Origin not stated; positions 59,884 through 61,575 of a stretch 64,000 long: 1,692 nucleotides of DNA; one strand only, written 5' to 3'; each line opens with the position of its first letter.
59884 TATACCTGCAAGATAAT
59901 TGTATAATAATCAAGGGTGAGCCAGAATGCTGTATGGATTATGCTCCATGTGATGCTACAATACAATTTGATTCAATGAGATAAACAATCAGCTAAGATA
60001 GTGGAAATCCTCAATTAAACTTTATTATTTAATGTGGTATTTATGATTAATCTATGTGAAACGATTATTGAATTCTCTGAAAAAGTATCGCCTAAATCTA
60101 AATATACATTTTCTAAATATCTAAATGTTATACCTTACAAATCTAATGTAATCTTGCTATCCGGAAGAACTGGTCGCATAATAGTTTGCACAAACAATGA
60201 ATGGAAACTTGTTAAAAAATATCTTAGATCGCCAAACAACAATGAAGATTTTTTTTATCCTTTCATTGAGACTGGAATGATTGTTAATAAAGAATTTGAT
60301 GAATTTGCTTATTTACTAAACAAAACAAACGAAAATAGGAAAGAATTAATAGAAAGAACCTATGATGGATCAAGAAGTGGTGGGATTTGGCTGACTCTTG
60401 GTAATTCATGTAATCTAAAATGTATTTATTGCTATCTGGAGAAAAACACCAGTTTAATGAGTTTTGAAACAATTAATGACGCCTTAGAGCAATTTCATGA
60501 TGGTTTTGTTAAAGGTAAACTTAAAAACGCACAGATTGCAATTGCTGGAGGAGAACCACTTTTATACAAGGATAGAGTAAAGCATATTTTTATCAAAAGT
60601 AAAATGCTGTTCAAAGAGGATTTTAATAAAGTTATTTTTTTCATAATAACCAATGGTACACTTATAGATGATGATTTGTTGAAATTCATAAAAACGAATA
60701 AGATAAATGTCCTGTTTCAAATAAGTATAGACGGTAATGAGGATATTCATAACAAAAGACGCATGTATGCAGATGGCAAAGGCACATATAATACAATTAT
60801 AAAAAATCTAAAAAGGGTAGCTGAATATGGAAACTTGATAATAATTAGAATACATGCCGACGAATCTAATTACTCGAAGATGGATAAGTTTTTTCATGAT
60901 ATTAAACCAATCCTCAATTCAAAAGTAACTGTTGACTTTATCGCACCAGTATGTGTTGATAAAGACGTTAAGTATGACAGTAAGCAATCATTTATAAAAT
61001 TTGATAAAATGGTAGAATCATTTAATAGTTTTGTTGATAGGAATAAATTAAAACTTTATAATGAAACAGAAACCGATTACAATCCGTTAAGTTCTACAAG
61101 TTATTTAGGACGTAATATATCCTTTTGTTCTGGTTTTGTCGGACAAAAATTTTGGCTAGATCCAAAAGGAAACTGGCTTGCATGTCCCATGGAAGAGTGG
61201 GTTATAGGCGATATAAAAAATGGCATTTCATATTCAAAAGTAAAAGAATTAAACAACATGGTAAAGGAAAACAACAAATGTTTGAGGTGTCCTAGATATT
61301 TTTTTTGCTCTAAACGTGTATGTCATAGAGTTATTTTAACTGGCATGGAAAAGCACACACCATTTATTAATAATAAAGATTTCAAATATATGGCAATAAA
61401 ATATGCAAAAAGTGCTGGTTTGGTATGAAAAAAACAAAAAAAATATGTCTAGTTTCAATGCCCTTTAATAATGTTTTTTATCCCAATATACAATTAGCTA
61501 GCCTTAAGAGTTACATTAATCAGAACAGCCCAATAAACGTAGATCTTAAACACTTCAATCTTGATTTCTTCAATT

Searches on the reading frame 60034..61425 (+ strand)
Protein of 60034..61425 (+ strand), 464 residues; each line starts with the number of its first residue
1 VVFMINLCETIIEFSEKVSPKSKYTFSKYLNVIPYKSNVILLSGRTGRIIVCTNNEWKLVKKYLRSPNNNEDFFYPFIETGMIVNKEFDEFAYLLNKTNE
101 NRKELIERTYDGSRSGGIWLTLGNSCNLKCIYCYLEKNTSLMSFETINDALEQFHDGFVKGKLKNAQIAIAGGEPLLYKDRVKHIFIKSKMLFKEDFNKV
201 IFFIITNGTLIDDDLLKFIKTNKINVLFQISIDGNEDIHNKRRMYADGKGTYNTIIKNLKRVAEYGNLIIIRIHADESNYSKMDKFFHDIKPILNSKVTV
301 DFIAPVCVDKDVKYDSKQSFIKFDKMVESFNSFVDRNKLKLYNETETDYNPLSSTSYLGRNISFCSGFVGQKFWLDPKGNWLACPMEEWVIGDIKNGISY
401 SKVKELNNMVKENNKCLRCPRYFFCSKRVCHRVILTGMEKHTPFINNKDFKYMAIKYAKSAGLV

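Call 5: search_protein_families(library=ncbifam, proteins=[window:60034-61425:+], max_evalue=0.01)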
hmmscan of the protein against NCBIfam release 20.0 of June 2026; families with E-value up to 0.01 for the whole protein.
window:60034-61425:+ (464 aa): 56 families (the best 25 are shown)
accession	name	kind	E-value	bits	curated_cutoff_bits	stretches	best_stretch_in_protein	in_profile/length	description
NF047865.1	rSAM_PapB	equivalog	1e-41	143.3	340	1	118-426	5-313/330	PapB family radical SAM/SPASM ranthipeptide maturase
NF038107.1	rSAM_NF038107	equivalog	3.4e-33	115.1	600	1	26-303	3-276/444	Cys-every-fifth radical SAM/SPASM peptide maturase CefB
TIGR04280.1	geopep_mat_rSAM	hypoth_equivalog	1.6e-27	96.5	400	1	25-425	2-388/428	geopeptide radical SAM maturase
TIGR04068.1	rSAM_ocin_clost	equivalog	2.4e-27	96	500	1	49-427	21-419/462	Cys-rich peptide radical SAM maturase CcpM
TIGR04064.1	rSAM_nif11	equivalog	1.9e-26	92.8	518.7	1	99-262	61-224/459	nif11-like peptide radical SAM maturase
TIGR04334.1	rSAM_Clo7bot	equivalog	9.7e-26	90.4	600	1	90-296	61-267/440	radical SAM/SPASM domain Clo7bot peptide maturase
TIGR04463.1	rSAM_vs_C_rich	equivalog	3.6e-25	88.6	525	1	46-384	18-341/438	TIGR04463 family radical SAM/SPASM RiPP maturase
TIGR03978.1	rSAM_paired_1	equivalog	5.9e-24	84.7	370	1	34-265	8-230/466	His-Xaa-Ser system radical SAM maturase HxsB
NF052473.1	rSAM_FlmE_OhkG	exception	1.2e-23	83.6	500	1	64-434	50-432/481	FlmE/OhkG family radical SAM/SPASM peptide maturase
NF040492.1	not_ScfB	exception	2.5e-23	82.7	855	1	84-427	58-413/450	ScfB-related radical SAM/SPASM orphan maturase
TIGR03974.1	rSAM_six_Cys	equivalog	1.5e-22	80.1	425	1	119-427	100-414/451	thioether cross-link-forming SCIFF peptide maturase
TIGR03906.1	quino_hemo_SAM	equivalog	3.9e-21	75.2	453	1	118-263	96-242/467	quinohemoprotein amine dehydrogenase maturation protein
NF041707.1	rSAM_YhhB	equivalog_domain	6.5e-21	74.7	445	1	122-264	8-154/369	cyclophane-forming radical SAM/SPASM peptide maturase YhhB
TIGR04115.1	rSAM_Cxxx_rpt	equivalog_domain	8.9e-21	74.7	350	1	122-425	8-322/359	radical SAM peptide maturase, CXXX-repeat target family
TIGR03942.1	sulfatase_rSAM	equivalog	3e-20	72.6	349.45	1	123-432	8-326/363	anaerobic sulfatase maturase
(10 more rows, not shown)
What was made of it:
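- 60043..61428 (+): Radical SAM/SPASM peptide maturase (461 aa from the ATG; 464 aa from the GTG at 60034), CteB/PapB-like, with an RRE-like N-terminal domain. NCBIfam best hits are PapB 1e-41 and other RiPP maturases, all below their cut-offs (call 5).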

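Call 6: search_protein_families(library=pfam, proteins=[window:60034-61425:+], max_evalue=0.01)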
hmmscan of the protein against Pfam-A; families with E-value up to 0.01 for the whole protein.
window:60034-61425:+ (464 aa): 2 families
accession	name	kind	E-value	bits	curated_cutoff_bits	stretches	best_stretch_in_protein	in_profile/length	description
PF04055.27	Radical_SAM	-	6.6e-18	65.9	29.5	1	122-267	3-141/166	Radical SAM superfamily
PF13353.11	Fer4_12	-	2.6e-05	25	22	1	123-256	12-136/137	4Fe-4S single cluster domain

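Call 13: find_homologous_proteins(query=window:60034-61425:+, max_evalue=1e-10)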
Query window:60034-61425:+ (464 aa): 268 proteins with E <= 1e-10 among 5878 candidates; the best 120 are listed.
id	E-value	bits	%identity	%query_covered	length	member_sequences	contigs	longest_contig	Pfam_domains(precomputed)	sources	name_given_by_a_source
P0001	0.0e+0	1055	100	99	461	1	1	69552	PF04055.28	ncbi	ncbi:MAG: radical SAM protein [Nanoarchaeota archaeon]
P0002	1.5e-21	95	31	52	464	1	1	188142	PF04055.28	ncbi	-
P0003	2.8e-21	94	37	34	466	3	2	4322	PF13186.12,PF04055.28,PF13353.12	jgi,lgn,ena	-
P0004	4.0e-21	94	36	33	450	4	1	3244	PF13186.12,PF04055.28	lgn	-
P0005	5.8e-21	93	29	70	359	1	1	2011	PF04055.28,PF13353.12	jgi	-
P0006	6.4e-21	93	39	31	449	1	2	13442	PF13186.12,PF04055.28,PF13353.12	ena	-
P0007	6.0e-20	90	32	66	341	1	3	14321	PF04055.28,PF13353.12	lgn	-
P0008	9.4e-20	89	27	68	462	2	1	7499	PF04055.28,PF13353.12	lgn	-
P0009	1.1e-19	89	32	32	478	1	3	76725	PF04055.28,PF13353.12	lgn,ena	-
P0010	6.7e-19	86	27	67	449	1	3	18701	PF04055.28,PF13353.12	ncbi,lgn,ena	-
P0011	7.1e-19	86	27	67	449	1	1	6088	PF04055.28,PF13353.12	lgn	-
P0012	1.0e-18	86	27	67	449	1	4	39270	PF04055.28,PF13353.12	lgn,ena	-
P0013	2.1e-18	85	27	67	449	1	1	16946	PF04055.28,PF13353.12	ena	-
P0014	8.0e-18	83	28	70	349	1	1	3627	PF04055.28,PF13353.12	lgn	-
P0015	1.6e-17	82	28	67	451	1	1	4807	PF04055.28,PF13353.12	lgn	-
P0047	1.6e-14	72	26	84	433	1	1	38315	PF04055.28,PF13353.12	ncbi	-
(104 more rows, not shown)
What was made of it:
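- Closest known: SCIFF/ranthipeptide systems: CteA-CteB. Different: It is at most 31% identical to anything in 5.8 billion proteins (call 13).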

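Call 15: find_encoding_contigs(protein=P0001, flank=6000, max_places=3)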
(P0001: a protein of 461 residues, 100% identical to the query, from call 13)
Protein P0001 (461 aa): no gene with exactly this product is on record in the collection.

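Call 16: find_encoding_contigs(protein=P0002, flank=6000, max_places=3)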
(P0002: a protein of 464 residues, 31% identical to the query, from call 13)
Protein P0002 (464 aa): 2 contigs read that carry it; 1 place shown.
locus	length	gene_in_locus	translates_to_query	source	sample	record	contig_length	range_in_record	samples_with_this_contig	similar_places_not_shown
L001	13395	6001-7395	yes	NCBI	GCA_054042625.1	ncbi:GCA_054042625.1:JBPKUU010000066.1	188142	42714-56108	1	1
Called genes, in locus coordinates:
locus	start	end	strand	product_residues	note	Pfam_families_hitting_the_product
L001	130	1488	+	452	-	-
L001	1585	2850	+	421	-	-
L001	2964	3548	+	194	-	-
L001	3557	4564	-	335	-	PF00005:ABC_tran, PF13304:AAA_21 (weak)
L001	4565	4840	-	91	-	PF01978:TrmB (weak), PF12802:MarR_2 (faint), PF01047:MarR (faint), PF13412:HTH_24 (faint)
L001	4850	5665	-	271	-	-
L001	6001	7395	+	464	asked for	PF04055:Radical_SAM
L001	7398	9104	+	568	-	PF01433:Peptidase_M1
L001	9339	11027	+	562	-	-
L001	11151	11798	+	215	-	-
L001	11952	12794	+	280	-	PF03548:LolA (weak), PF17131:TP_0789-like (weak)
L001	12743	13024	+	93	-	-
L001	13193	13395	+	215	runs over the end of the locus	-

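Call 47: predict_structure(alignment_id=A4)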
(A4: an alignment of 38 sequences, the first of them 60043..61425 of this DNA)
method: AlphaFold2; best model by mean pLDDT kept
length: 461 residues; sequences in the alignment: 38
mean_pLDDT: 78.6   pTM: 0.81
mean pLDDT of the five models: 78.6, 77.2, 76.4, 75.6, 72.9
residues with pLDDT >= 90: 176; 70-90: 168; 50-70: 50; < 50: 67
segments of 3 or more residues with pLDDT < 50: 1-10, 303-318, 338-360, 424-441
pLDDT, mean of each block of 10 residues (from residue 1): 41 69 90 91 86 91 81 89 88 78 74 91 89 82 97 89 93 97 98 94 97 98 94 92 94 95 90 77 83 74 43 45 65 56 34 42 71 94 86 90 73 74 51 42 67 80 75
secondary structure, 60 per line:
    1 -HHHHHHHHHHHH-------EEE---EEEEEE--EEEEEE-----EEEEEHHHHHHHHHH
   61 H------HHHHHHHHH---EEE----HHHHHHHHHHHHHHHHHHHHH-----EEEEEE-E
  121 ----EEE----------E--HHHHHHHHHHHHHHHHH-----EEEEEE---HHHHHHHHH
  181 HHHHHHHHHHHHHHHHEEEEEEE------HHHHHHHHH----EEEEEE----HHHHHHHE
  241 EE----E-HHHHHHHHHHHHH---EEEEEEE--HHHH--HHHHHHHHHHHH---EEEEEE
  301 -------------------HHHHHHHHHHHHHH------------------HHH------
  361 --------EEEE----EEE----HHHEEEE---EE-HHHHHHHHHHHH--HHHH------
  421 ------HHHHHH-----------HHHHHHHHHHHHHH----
elements in order: H2-13 E21-23 E27-32 E35-40 E46-50 H51-61 H68-76 E80-82 H87-107 E113-118 E125-127 H141-157 E163-168 H172-196 E197-203 H210-218 E223-228 H233-239 E240-242 H249-261 E265-271 H274-277 H280-291 E295-300 H320-333 E369-372 E377-379 E387-390 H397-408 H411-414 H427-432 H444-457
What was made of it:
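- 60043..61428 (+): AF2 pLDDT 78.6, with strands followed by helices at residues 21-107 (call 47).
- On Radical SAM/SPASM RiPP maturases (general): The AF2 model has strands at 21-50 and then helices at 51-61, 68-76 and 87-107, with pLDDT about 86-91 (call 47).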

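Call 49: fold_search(model_id=the predicted structure, library=pdb)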
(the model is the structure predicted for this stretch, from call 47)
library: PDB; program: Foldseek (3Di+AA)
matches with E <= 10: 1669; with E <= 0.001: 115
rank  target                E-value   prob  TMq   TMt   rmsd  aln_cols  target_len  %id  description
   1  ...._B                2.5e-19  1.00  0.60  0.65  10.0       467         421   19  Structural Insights into Thioether Bond Formation in the Biosynthesis of Sactipeptides (released 2017-07-26)
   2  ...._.                5.1e-19  1.00  0.59  0.62   8.4       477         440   21  Structural Insights into Thioether Bond Formation in the Biosynthesis of Sactipeptides (released 2017-07-26)
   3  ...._A                4.7e-18  1.00  0.59  0.64   9.3       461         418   20  Structural Insights into Thioether Bond Formation in the Biosynthesis of Sactipeptides (released 2017-07-26)
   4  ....                  2.4e-15  1.00  0.60  0.62   6.4       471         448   18  X-Ray Crystal Structure of TigE from Paramaledivibacter caminithermalis (released 2024-02-07)
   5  4k37_A                1.2e-14  1.00  0.55  0.68   5.0       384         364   21  Native anSMEcpe with bound AdoMet (released 2013-05-08)
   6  4k37_B                1.5e-14  1.00  0.54  0.66   5.0       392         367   19  Native anSMEcpe with bound AdoMet (released 2013-05-08)
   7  4k39_A                2.7e-14  1.00  0.54  0.67   5.1       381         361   21  Native anSMEcpe with bound AdoMet and Cp18Cys peptide (released 2013-05-08)
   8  4k36_B                6.2e-14  1.00  0.49  0.61   7.6       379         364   19  His6 tagged anSMEcpe with bound AdoMet (released 2013-05-08)
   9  4k39_B                6.6e-14  1.00  0.55  0.68   5.1       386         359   20  Native anSMEcpe with bound AdoMet and Cp18Cys peptide (released 2013-05-08)
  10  4k36_A                6.6e-14  1.00  0.55  0.65   4.9       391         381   19  His6 tagged anSMEcpe with bound AdoMet (released 2013-05-08)
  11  4k38_B                1.1e-13  1.00  0.55  0.68   4.8       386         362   19  Native anSMEcpe with bound AdoMet and Kp18Cys peptide (released 2013-05-08)
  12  4k38_A                1.1e-13  1.00  0.50  0.61   7.6       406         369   18  Native anSMEcpe with bound AdoMet and Kp18Cys peptide (released 2013-05-08)
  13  5v1s_B                2.4e-13  1.00  0.49  0.52  15.2       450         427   16  Crystal structure of Streptococcus suis SuiB bound to S-adenosylmethionine (released 2017-08-30)
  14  5v1q_B                5.1e-13  1.00  0.49  0.51  15.3       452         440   16  Crystal structure of Streptococcus suis SuiB (released 2017-08-30)
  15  9gm3_A                5.7e-13  1.00  0.55  0.66   5.5       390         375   15  Crystal structure of the complex formed between the radical SAM protein ChlB and the leader region of its precursor su (released 2025-06-25)
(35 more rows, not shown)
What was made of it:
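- On Radical SAM/SPASM RiPP maturases (general): It matches CteB over its full length (call 49).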

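Call 52: find_encoding_contigs(protein=P0047, flank=5000, max_places=2)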
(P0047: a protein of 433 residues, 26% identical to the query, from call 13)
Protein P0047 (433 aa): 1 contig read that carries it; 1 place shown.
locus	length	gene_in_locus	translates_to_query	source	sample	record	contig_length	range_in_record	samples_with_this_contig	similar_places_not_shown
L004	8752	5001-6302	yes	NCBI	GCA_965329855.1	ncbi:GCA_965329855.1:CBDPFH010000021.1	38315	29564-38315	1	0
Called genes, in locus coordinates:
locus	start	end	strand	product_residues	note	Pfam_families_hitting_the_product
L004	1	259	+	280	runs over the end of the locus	PF13306:LRR_5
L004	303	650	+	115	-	-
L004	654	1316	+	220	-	PF05013:FGase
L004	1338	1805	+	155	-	PF08010:Phage_30_3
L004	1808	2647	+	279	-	PF00293:NUDIX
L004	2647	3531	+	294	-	PF02811:PHP (weak)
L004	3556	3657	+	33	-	-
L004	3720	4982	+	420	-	PF04055:Radical_SAM, PF13353:Fer4_12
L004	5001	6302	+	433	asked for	PF04055:Radical_SAM, PF13353:Fer4_12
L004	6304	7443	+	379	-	PF13353:Fer4_12, PF04055:Radical_SAM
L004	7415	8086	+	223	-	PF06325:PrmA (weak), PF13489:Methyltransf_23 (faint), PF08241:Methyltransf_11 (weak), PF13649:Methyltransf_25 (weak)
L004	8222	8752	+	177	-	?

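Call 53: find_encoding_contigs(protein=P0010, flank=5000, max_places=2)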
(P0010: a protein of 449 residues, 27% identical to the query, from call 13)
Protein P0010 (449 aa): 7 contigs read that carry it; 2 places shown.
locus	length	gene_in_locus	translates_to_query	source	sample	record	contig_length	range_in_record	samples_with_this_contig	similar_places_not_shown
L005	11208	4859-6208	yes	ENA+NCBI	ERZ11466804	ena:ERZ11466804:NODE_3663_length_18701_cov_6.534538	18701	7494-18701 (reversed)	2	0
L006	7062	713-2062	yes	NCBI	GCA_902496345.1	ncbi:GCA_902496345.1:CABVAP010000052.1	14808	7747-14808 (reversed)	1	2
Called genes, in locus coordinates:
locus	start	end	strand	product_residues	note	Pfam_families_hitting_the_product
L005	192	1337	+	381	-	PF00581:Rhodanese, PF01171:ATP_bind_3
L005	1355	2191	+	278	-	PF02219:MTHFR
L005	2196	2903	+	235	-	PF03591:AzlC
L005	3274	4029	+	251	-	PF00899:ThiF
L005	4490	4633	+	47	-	PF13165:SCIFF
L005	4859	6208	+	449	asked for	PF04055:Radical_SAM, PF13353:Fer4_12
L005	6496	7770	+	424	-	PF21760:SecD_1st (weak), PF22599:SecDF_P1_head, PF02355:SecD_SecF_C, PF00873:ACR_tran (weak), PF03176:MMPL (weak)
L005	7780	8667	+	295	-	PF02355:SecD_SecF_C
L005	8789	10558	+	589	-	PF01368:DHH, PF02272:DHHA1, PF17768:RecJ_OB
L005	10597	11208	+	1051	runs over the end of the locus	PF08455:SNF2_assoc, PF00176:SNF2-rel_dom, PF04851:ResIII, PF00270:DEAD (weak), PF00271:Helicase_C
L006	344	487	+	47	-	PF13165:SCIFF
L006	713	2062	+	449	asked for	PF04055:Radical_SAM, PF13353:Fer4_12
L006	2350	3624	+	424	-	PF21760:SecD_1st (weak), PF22599:SecDF_P1_head, PF02355:SecD_SecF_C, PF00873:ACR_tran (weak), PF03176:MMPL (weak)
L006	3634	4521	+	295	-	PF02355:SecD_SecF_C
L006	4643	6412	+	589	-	PF01368:DHH, PF02272:DHHA1, PF17768:RecJ_OB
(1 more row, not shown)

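Call 64: search_solved_structures(query=A4, max_evalue=0.00001, show_alignments=2)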
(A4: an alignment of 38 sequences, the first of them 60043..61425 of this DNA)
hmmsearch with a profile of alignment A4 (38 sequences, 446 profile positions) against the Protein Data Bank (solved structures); distinct sequences matched with E-value up to 0.00001: 26.
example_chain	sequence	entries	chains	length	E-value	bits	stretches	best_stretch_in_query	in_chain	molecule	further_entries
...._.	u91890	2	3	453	2.7e-158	530.6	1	6-442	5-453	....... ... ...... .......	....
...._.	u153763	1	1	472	6.5e-54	186.5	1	8-436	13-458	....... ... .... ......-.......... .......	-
4k37_A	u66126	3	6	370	3.7e-52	180.8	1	93-434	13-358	Anaerobic sulfatase-maturating enzyme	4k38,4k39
4k36_A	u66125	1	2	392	6e-52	180.1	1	93-434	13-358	Anaerobic sulfatase-maturating enzyme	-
9gm3_A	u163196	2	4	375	1.7e-35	125.8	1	82-263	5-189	ChlB radical SAM domain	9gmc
6efn_A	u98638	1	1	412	2.6e-20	75.8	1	85-356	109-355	Sporulation killing factor maturation protein SkfB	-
5v1q_A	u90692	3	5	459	1.4e-17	66.8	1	55-413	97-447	Radical SAM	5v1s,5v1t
2fb2_A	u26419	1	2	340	8.3e-12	47.8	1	75-355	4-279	Molybdenum cofactor biosynthesis protein A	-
9dfu_A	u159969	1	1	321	9.3e-12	47.6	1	89-303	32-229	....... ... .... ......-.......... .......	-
4m7t_A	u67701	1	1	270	1.3e-11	47.2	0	322-397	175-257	BtrN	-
9dfn_A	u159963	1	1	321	2.7e-11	46.1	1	90-303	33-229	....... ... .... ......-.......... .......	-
4m7s_A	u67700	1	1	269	3.1e-11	45.9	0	322-397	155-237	BtrN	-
7tol_A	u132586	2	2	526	4.5e-11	45.3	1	55-208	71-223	glycerol dibiphytanyl glycerol tetraether - macrocyclic archaeol synthase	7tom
1tv7_A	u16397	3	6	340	5.5e-11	45.1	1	76-274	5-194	Molybdenum cofactor biosynthesis protein A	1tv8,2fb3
7vob_C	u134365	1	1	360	1.3e-10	43.9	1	141-272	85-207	Cytosylglucuronate decarboxylase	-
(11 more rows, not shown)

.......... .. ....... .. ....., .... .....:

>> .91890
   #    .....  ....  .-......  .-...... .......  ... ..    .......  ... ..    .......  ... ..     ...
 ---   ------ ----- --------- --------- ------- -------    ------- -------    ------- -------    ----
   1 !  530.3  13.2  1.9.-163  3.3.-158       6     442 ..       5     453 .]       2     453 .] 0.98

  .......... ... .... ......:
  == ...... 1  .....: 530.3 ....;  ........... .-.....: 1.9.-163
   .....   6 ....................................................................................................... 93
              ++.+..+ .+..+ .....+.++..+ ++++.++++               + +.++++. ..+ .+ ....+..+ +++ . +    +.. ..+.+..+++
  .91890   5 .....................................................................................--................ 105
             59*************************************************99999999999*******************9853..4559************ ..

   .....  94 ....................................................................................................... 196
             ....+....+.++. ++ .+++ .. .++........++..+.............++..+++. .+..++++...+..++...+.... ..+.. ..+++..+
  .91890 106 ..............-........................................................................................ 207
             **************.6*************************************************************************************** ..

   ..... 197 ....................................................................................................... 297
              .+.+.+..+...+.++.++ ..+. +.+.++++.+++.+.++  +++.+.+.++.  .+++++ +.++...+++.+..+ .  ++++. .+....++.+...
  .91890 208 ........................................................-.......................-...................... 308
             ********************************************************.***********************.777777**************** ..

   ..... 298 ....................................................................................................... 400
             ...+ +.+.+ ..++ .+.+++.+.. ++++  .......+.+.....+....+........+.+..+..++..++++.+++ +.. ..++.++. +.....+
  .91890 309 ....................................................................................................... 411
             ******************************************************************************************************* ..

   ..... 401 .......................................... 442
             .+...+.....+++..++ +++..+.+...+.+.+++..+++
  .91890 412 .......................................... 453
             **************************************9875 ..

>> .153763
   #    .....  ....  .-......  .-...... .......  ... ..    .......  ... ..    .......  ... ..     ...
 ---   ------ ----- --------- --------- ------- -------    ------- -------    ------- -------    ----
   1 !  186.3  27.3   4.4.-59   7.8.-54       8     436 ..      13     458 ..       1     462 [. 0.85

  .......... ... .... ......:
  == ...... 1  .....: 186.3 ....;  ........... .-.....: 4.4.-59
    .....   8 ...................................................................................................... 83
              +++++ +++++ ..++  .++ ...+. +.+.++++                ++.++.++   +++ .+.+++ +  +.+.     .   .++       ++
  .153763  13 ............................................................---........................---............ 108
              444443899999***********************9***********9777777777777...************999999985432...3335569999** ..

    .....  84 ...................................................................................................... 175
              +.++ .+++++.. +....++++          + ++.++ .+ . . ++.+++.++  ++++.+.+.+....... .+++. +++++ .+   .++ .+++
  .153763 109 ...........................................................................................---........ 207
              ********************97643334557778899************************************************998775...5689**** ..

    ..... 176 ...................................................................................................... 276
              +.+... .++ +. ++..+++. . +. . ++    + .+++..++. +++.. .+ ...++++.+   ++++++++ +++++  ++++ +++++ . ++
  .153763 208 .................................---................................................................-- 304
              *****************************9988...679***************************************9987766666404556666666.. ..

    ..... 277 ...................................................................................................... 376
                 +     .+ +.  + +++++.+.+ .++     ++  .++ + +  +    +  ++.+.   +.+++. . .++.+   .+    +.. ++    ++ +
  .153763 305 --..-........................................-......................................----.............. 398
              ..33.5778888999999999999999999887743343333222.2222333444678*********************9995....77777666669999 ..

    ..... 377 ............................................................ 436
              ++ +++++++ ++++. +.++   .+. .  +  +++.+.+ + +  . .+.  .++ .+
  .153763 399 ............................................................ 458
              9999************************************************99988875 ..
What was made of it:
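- On Radical SAM/SPASM RiPP maturases (general): The family profile aligns to CteB residues 5-105 (call 64).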
